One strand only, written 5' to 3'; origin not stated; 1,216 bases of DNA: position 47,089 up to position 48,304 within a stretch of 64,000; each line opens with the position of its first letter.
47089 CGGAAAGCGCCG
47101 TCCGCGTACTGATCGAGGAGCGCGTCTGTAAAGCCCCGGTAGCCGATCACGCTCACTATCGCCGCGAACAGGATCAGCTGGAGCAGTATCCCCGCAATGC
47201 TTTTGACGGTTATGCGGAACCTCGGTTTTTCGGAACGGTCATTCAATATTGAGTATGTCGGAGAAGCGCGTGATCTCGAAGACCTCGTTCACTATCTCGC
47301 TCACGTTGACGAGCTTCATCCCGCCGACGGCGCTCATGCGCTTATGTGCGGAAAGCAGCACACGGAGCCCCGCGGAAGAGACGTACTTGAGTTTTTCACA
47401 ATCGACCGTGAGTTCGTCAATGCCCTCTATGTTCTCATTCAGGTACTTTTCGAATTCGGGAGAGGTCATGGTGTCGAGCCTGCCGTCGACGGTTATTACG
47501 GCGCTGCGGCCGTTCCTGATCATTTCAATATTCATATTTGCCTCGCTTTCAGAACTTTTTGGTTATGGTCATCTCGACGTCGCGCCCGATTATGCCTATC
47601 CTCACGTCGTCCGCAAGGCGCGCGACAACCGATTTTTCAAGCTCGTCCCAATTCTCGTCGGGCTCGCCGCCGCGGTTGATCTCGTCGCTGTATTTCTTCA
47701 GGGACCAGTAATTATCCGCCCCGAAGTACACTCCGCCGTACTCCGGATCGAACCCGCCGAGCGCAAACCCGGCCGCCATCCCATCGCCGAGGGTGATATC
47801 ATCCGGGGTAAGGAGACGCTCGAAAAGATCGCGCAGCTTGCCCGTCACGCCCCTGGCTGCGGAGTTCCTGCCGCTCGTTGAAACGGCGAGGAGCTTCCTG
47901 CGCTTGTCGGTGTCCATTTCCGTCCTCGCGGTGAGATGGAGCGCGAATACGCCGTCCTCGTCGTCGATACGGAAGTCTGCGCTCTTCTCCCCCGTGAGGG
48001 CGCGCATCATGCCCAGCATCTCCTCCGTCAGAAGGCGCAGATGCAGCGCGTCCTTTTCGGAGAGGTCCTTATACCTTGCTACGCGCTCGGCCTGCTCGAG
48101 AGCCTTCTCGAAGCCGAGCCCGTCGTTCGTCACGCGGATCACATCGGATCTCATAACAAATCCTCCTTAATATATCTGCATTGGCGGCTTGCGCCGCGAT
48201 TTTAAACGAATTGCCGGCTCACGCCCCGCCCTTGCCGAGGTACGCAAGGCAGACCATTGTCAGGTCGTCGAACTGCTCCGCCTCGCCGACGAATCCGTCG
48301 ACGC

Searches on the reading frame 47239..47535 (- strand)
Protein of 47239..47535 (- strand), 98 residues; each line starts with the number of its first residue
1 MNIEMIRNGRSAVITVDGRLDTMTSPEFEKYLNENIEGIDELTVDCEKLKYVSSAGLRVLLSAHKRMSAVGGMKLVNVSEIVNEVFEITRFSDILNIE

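Call 3: search_protein_families(library=pfam, proteins=[window:47239-47535:-], max_evalue=0.01)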
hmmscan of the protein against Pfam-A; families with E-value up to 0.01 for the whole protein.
window:47239-47535:- (98 aa): 2 families
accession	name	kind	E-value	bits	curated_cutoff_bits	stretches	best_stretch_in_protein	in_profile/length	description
PF01740.26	STAS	-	5.9e-16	58.6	22.6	1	3-97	2-99/106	STAS domain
PF13466.11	STAS_2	-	4.7e-10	39.9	29.2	1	14-90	1-78/80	STAS domain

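Call 4: search_protein_families(library=ncbifam, proteins=[window:47239-47535:-], max_evalue=0.01)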
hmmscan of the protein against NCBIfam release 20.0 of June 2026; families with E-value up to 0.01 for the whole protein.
window:47239-47535:- (98 aa): 2 families
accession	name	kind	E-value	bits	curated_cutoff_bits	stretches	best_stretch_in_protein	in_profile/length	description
TIGR00377.1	ant_ant_sig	superfamily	1.8e-20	72.8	53.45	1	1-97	3-102/108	anti-sigma factor antagonist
TIGR02886.1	spore_II_AA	equivalog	5.5e-10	39.2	114.75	1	5-97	3-98/106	anti-sigma F factor antagonist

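Call 16: search_protein_families(library=padloc, proteins=[window:47239-47535:-], max_evalue=0.001)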
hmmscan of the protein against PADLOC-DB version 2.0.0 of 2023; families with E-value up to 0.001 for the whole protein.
window:47239-47535:- (98 aa): 0 families

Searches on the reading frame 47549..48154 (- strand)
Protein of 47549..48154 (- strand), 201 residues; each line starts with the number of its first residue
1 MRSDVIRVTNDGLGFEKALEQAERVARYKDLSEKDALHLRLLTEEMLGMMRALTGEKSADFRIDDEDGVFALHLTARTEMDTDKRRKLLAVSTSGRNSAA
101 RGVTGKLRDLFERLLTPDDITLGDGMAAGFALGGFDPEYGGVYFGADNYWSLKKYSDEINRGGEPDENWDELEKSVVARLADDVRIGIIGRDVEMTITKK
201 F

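Call 3: search_protein_families(library=pfam, proteins=[window:47549-48154:-], max_evalue=0.01)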
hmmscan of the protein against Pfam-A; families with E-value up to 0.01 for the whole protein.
window:47549-48154:- (201 aa): 0 families

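Call 4: search_protein_families(library=ncbifam, proteins=[window:47549-48154:-], max_evalue=0.01)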
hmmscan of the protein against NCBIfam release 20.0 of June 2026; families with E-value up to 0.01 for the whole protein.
window:47549-48154:- (201 aa): 0 families

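Call 16: search_protein_families(library=padloc, proteins=[window:47549-48154:-], max_evalue=0.001)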
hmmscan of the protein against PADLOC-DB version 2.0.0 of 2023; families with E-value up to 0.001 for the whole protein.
window:47549-48154:- (201 aa): 0 families

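Call 52: find_homologous_proteins(query=window:47549-48154:-, max_evalue=0.001)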
Query window:47549-48154:- (201 aa): 1519 proteins with E <= 0.001 among 1989 candidates; the best 120 are listed.
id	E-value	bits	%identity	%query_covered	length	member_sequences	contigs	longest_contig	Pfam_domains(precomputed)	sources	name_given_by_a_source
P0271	7.6e-126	436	100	100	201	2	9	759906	-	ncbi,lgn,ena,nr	ncbi:MAG: hypothetical protein IKG85_09635 [Clostridia bacterium]|nr:hypothetical protein [Clostridi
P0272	8.0e-85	302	69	100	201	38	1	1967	-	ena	-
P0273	1.5e-84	301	69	100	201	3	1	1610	-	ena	-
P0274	1.6e-82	294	68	100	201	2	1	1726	-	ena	-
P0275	2.2e-81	290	67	100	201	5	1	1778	-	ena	-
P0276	1.6e-79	284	66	100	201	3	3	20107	-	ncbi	-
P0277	1.8e-79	284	66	100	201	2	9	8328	-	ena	-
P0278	1.4e-78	281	66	100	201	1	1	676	-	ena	-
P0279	2.8e-78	280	68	100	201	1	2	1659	-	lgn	-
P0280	4.6e-78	280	66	100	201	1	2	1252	-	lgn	-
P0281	6.9e-78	279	67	100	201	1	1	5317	-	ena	-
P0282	8.0e-78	279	64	100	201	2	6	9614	-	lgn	-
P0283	9.4e-78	279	66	100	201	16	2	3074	-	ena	-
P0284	1.2e-77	278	67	100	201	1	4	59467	-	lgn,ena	-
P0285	1.3e-77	278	67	100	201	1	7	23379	-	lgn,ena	-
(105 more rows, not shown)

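Call 60: predict_structure(alignment_id=A2)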
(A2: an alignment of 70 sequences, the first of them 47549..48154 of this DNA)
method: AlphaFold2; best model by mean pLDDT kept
length: 201 residues; sequences in the alignment: 70
mean_pLDDT: 62.3   pTM: 0.63
mean pLDDT of the five models: 62.3, 61.4, 58.4, 56.7, 54.3
residues with pLDDT >= 90: 31; 70-90: 58; 50-70: 35; < 50: 77
segments of 3 or more residues with pLDDT < 50: 92-149, 162-174
pLDDT, mean of each block of 10 residues (from residue 1): 89 78 95 88 81 75 91 83 61 45 32 29 24 30 37 51 42 58 71 81 85
secondary structure, 60 per line:
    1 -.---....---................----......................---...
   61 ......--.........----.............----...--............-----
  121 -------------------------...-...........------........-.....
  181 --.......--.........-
elements in order: E6-9 H13-28 H33-54 E58-66 E69-77 H82-94 H104-115 H152-160 H167-174 H176-180 E183-189 E192-200
